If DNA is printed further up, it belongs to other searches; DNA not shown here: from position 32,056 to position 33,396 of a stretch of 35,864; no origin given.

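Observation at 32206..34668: Nucleotide-hydrolase trio (metallophosphoesterase, MazG/DUF550-like, HD-domain YfbR-like) immediately upstream of the endolysin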

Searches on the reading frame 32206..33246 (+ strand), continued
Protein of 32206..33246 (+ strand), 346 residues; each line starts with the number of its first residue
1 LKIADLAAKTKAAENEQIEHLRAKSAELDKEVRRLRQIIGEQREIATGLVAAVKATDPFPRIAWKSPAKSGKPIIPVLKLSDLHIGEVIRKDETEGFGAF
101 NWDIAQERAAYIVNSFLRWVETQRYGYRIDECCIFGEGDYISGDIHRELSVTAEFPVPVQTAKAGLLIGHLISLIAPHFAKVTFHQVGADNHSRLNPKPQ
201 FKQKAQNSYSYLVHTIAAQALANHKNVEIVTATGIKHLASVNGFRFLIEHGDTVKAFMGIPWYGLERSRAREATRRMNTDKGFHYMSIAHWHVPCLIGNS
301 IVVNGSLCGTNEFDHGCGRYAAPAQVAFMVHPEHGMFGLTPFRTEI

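Call 34: fold_search(model_id=the predicted structure, library=pdb)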
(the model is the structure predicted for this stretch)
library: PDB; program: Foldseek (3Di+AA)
matches with E <= 10: 1162; with E <= 0.001: 39
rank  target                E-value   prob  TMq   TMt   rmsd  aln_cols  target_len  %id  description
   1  9f2a_A                3.5e-09  1.00  0.47  0.37   9.4       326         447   13  Pyrococcus abyssi PolD in complex with Rpa2 winged-helix domain class 2 (composite map) (released 2024-12-04)
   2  6hmf_B                5.1e-09  1.00  0.48  0.39   9.2       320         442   15  D-family DNA polymerase - DP1 subunit (3'-5' proof-reading exonuclease) H451 proof-reading deficient variant (released 2019-01-30)
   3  5ihe_B                7.8e-09  1.00  0.48  0.39   9.2       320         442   15  D-family DNA polymerase - DP1 subunit (3'-5' proof-reading exonuclease) (released 2016-08-31)
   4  6t8h_A                9.4e-09  1.00  0.49  0.42   9.3       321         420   13  Cryo-EM structure of the DNA-bound PolD-PCNA processive complex from P. abyssi (released 2020-03-04)
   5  8ppt_A                1.5e-08  1.00  0.49  0.40   8.9       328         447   16  Pyrococcus abyssi DNA polymerase D (PolD) in its editing mode bound to a primer/template substrate containing a mismat (released 2023-12-20)
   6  6hms_A                1.8e-08  1.00  0.48  0.42   9.1       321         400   14  Cryo-EM map of DNA polymerase D from Pyrococcus abyssi in complex with DNA (released 2019-01-30)
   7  4o43_A                2.8e-07  1.00  0.41  0.42   7.4       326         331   11  DNA Double-Strand Break Repair Pathway Choice Is Directed by Distinct MRE11 Nuclease Activities (released 2014-01-08)
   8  9ccx                  3.8e-07  1.00  0.34  0.46  11.9       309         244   13  Crystal Structure of the Klebsiella pneumoniae LpxH/JH-LPH-86 complex (released 2025-02-12)
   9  8qk9                  6.2e-07  1.00  0.33  0.47  12.6       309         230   16  Structure of E. coli LpxH in complex with JEDI-1444 (released 2024-04-17)
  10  6knb_A                8.4e-07  1.00  0.50  0.40   9.3       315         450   14  PolD-PCNA-DNA (form A) (released 2020-08-05)
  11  9ccz                  1.1e-06  1.00  0.34  0.46  11.7       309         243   13  Crystal Structure of the K. pneumoniae LpxH / JH-LPH-92 Complex (released 2025-02-12)
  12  6tny_B                1.3e-06  1.00  0.43  0.35   9.6       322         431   13  Processive human polymerase delta holoenzyme (released 2019-12-18)
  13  2ush_B                2.8e-06  1.00  0.32  0.23   9.8       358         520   10  5'-NUCLEOTIDASE FROM E. COLI (released 1999-06-15)
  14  3e0j_C                4.6e-06  1.00  0.41  0.36   9.6       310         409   12  X-ray structure of the complex of regulatory subunits of human DNA polymerase delta (released 2008-12-16)
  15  3e0j_A                4.6e-06  1.00  0.41  0.35   9.7       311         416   12  X-ray structure of the complex of regulatory subunits of human DNA polymerase delta (released 2008-12-16)
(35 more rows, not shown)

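Call 50: search_protein_families(library=pfam, proteins=[L055:4770-5240:+, L072:5547-6008:+, L056:57-2054:+, L045:114-3446:+, L009:3313-4467:-, L070:8042-9253:+], max_evalue=0.01)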
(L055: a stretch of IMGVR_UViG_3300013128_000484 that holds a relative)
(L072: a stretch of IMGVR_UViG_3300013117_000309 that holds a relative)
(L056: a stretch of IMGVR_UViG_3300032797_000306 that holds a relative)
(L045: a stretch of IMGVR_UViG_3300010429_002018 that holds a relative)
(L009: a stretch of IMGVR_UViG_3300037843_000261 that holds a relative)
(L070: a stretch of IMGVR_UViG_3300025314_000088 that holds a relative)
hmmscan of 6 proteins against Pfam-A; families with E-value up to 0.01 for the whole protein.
L055:4770-5240:+ (156 aa): 3 families
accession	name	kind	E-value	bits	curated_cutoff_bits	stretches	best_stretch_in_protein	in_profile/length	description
PF02954.25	HTH_8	-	0.00018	21.6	22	1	16-42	13-40/42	Bacterial regulatory protein, Fis family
PF13556.12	HTH_30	-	0.00065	19.9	27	1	12-47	3-39/59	PucR C-terminal helix-turn-helix domain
PF00126.33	HTH_1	-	0.0091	16.4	26.6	0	13-43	6-36/60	Bacterial regulatory helix-turn-helix protein, lysR family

L072:5547-6008:+ (153 aa): 0 families

L056:57-2054:+ (665 aa): 1 family
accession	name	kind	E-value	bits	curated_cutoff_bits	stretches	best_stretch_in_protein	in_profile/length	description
PF16510.12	P22_portal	-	1.7e-34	119.8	26.1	1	43-659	2-586/594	Phage P22-like portal protein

L045:114-3446:+ (1110 aa): 2 families
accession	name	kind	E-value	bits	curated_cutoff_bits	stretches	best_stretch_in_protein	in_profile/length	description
PF18857.6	LPD38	-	5.1e-23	82.6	27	1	779-1003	3-188/189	Large polyvalent protein associated domain 38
PF13592.12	HTH_33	-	0.0058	16.7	25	0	68-104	7-43/60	Winged helix-turn helix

L009:3313-4467:- (384 aa): 1 family
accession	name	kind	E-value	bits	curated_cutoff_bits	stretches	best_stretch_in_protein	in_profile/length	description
PF18823.6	InPase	-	1.1e-34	119.7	26.8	1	16-141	10-133/135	Inorganic Pyrophosphatase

L070:8042-9253:+ (403 aa): 3 families
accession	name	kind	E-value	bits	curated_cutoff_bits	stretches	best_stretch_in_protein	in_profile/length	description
PF04466.19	Terminase_3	-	1.8e-30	106.5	23.2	1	17-208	2-195/201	Phage terminase large subunit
PF17288.8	Terminase_3C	-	2.7e-14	54.3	26.7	1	244-382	1-153/155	Terminase RNAseH like domain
PF03237.21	Terminase_6N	-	0.00028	21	22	1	22-225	2-209/215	Terminase large subunit, T4likevirus-type, N-terminal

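Call 72: search_protein_families(library=pfam, proteins=[L028:7138-7950:+, L028:3764-4465:+, L024:12306-12668:+], max_evalue=0.01)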
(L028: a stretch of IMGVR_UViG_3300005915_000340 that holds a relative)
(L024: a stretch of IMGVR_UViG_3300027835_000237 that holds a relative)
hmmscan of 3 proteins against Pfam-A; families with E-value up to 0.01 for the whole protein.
L028:7138-7950:+ (270 aa): 2 families
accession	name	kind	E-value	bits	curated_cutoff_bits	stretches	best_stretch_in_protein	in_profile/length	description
PF12917.13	YfbR-like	-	0.00017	21.7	25.9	1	148-189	51-92/182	5'-deoxynucleotidase YfbR-like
PF01966.28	HD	-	0.0076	17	22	0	138-173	7-46/116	HD domain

L028:3764-4465:+ (233 aa): 1 family
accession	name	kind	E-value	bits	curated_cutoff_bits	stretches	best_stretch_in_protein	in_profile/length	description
PF18909.5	dGTP_diPhyd_N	-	2.8e-20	72.6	27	1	134-207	12-90/99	dATP/dGTP diphosphohydrolase, N-terminal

L024:12306-12668:+ (120 aa): 1 family
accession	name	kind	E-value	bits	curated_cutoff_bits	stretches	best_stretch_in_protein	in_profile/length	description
PF18909.5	dGTP_diPhyd_N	-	0.0002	21.7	27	1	16-114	6-94/99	dATP/dGTP diphosphohydrolase, N-terminal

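Call 78: search_protein_families(library=phrogs, proteins=[L055:4770-5240:+, L060:5459-5983:+, L072:5547-6008:+, L029:1315-1833:+, L086:5513-5971:+, L001:7701-7991:+, L064:2649-3128:+, L081:5438-5953:+], max_evalue=0.01)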
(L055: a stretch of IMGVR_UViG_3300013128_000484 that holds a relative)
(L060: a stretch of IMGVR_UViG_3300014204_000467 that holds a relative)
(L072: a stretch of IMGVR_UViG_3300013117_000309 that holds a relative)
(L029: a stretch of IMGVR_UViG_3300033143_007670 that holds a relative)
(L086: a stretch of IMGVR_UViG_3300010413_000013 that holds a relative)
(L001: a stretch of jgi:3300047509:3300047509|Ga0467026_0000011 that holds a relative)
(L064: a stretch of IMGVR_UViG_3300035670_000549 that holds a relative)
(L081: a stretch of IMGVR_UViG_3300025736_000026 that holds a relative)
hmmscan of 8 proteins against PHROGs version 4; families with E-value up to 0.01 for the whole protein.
L055:4770-5240:+ (156 aa): 0 families

L060:5459-5983:+ (174 aa): 0 families

L072:5547-6008:+ (153 aa): 0 families

L029:1315-1833:+ (172 aa): 0 families

L086:5513-5971:+ (152 aa): 0 families

L001:7701-7991:+ (96 aa): 0 families

L064:2649-3128:+ (159 aa): 0 families

L081:5438-5953:+ (171 aa): 0 families

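Call 79: get_annotated_region(hit=H6, flank=4000)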
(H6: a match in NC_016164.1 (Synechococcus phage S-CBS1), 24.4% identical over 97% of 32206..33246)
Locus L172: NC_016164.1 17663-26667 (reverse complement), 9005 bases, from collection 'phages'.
description: Synechococcus phage S-CBS1, complete genome.
organism: Synechococcus phage S-CBS1 (NCBI taxid 909297)
taxonomy: Viruses; Duplodnaviria; Heunggongvirae; Uroviricota; Caudoviricetes
host: Synechococcus sp. CB0201; source: surface seawater; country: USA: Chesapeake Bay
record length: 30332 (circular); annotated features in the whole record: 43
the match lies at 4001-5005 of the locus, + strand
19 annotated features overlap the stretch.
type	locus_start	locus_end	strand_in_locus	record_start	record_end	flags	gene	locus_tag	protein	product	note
CDS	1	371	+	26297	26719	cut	-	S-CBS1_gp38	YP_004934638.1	RusA-like Holliday junction resolvase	-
CDS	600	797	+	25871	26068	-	-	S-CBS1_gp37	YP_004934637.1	hypothetical protein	-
CDS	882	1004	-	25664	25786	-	-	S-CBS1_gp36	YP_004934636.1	hypothetical protein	-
CDS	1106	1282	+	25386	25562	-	-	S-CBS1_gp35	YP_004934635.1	hypothetical protein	-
CDS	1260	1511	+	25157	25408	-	-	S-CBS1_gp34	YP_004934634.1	hypothetical protein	-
CDS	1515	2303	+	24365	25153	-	exo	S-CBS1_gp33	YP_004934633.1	exonuclease VIII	-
CDS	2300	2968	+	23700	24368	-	-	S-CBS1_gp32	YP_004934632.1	hypothetical protein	-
CDS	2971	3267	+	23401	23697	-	-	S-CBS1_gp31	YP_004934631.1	hypothetical protein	-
CDS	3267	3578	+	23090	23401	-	-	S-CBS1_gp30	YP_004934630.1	hypothetical protein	-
CDS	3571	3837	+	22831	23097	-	-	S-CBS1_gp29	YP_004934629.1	hypothetical protein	-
CDS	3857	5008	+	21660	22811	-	-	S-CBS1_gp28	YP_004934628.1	DNA repair exonuclease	-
CDS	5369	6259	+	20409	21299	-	rpsD4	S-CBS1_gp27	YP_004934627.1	RNA polymerase sigma factor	-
CDS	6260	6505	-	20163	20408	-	-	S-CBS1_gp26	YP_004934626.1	hypothetical protein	-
CDS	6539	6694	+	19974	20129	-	-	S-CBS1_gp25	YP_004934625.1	hypothetical protein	-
CDS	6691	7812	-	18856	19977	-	-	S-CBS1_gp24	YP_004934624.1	endolysin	-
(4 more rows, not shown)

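Call 80: get_annotated_region(hit=H29, flank=4000)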
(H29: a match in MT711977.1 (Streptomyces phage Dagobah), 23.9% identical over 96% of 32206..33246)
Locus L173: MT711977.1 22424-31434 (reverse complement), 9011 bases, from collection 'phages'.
description: Streptomyces phage Dagobah, complete genome.
organism: Streptomyces phage Dagobah (NCBI taxid 2740180)
taxonomy: Viruses
host: Streptomyces coelicolor M600; source: soil; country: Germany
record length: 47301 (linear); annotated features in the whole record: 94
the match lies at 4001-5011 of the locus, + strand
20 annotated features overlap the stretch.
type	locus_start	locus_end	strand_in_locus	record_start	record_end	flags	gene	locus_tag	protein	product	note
CDS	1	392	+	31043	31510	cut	-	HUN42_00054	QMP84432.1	endonuclease VII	-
CDS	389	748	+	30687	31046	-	-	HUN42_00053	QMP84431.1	LysR family transcriptional regulator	-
CDS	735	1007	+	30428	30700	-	-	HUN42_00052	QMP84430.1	hypothetical protein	-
CDS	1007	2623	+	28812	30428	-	-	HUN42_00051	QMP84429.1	putative exonuclease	-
CDS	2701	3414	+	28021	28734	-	-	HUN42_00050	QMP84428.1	hypothetical protein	-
CDS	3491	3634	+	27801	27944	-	-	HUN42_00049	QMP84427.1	protein of unknown function DUF2700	-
CDS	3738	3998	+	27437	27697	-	-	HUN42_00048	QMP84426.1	hypothetical protein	-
CDS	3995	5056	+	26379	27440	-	-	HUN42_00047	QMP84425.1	putative DNA repair nuclease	-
CDS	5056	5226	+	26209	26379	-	-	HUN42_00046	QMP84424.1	hypothetical protein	-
CDS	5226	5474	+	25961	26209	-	-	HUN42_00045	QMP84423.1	hypothetical protein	-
CDS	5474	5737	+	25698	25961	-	-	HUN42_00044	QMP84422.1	hypothetical protein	-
CDS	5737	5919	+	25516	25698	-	-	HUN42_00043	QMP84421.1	hypothetical protein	-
CDS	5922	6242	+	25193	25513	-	-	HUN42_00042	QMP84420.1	hypothetical protein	-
CDS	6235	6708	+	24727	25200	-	-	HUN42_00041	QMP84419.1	DUF3310 domain-containing protein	-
CDS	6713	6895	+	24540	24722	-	-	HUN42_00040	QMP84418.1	hypothetical protein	-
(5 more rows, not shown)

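Call 97: search_protein_families(library=phrogs, proteins=[L172:3857-5008:+, L173:3995-5056:+], max_evalue=0.001)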
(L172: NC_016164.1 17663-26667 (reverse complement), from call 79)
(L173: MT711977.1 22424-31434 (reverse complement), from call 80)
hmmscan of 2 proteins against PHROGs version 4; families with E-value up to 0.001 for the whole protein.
L172:3857-5008:+ (383 aa): 3 families
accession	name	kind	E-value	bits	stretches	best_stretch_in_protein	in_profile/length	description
phrog_284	-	DNA, RNA and nucleotide metabolism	1.9e-57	196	1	5-373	27-385/398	exonuclease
phrog_704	-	DNA, RNA and nucleotide metabolism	2.5e-09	37.7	1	74-296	100-301/390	DNA repair exonuclease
phrog_7339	-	DNA, RNA and nucleotide metabolism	0.00052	20.4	0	159-288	50-168/263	DNA repair exonuclease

L173:3995-5056:+ (353 aa): 2 families
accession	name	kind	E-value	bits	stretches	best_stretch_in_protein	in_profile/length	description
phrog_284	-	DNA, RNA and nucleotide metabolism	1.9e-45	156.4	1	24-340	74-386/398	exonuclease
phrog_704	-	DNA, RNA and nucleotide metabolism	1e-08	35.7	1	79-320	137-359/390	DNA repair exonuclease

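Call 101: search_protein_families(library=padloc, proteins=[window:32206-33246:+], max_evalue=0.01)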
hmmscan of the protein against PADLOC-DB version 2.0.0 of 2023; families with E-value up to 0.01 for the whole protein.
window:32206-33246:+ (346 aa): 0 families

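Call 108: find_encoding_contigs(protein=P0002, flank=5000, max_places=2)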
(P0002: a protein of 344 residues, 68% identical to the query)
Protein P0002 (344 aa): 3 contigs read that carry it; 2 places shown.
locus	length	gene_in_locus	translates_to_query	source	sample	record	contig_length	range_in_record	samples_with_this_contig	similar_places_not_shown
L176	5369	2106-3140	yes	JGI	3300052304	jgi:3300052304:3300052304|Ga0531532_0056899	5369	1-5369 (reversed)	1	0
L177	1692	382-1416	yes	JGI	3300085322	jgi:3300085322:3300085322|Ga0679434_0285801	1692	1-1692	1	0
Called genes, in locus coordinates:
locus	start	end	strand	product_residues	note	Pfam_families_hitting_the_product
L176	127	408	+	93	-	-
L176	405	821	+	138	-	-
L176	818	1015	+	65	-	-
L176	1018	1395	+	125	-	-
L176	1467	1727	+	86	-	-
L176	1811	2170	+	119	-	-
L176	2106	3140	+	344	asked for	-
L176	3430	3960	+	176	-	PF09374:PG_binding_3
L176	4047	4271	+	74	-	-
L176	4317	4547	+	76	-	-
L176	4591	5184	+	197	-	-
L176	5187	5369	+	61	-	?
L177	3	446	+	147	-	?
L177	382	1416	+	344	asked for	-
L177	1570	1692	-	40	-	?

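Call 111: search_protein_representatives(alignment_id=A1)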
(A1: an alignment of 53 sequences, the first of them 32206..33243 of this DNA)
Query: 53 sequences, 349 profile positions. Proteins with E-value up to 0.001 (for the whole library): 6300; up to 1e-10: 4528; up to 1e-30: 1442. The best 150 are listed.
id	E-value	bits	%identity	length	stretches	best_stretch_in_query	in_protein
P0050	4.1e-154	528.9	-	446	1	5-347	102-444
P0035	1.7e-153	526.9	-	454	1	13-347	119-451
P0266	7.7e-146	501.7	-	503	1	20-347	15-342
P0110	4.1e-145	499.3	-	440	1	11-347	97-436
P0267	3.2e-138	476.7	-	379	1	6-347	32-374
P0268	1.4e-133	461.4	-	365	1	6-347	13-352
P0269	1.4e-130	451.5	-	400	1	13-347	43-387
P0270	1.2e-129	448.5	-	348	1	6-347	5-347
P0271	5.9e-129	446.2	-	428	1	12-347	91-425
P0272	9.9e-129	445.5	-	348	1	3-344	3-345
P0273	2.0e-127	441.2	-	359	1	11-347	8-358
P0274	5.5e-124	429.9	-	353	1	5-348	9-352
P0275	1.1e-121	422.3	-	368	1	20-347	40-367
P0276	9.4e-120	415.9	-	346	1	10-347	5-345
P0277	2.5e-119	414.5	-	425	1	5-346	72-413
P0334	1.3e-87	310.2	-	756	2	144-346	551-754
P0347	1.0e-82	294.1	-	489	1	9-344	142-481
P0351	3.2e-82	292.5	-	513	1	5-337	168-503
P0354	8.4e-81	287.8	-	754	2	130-346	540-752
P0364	9.0e-79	281.2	-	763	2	145-342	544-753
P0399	1.3e-65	237.9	-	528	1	23-338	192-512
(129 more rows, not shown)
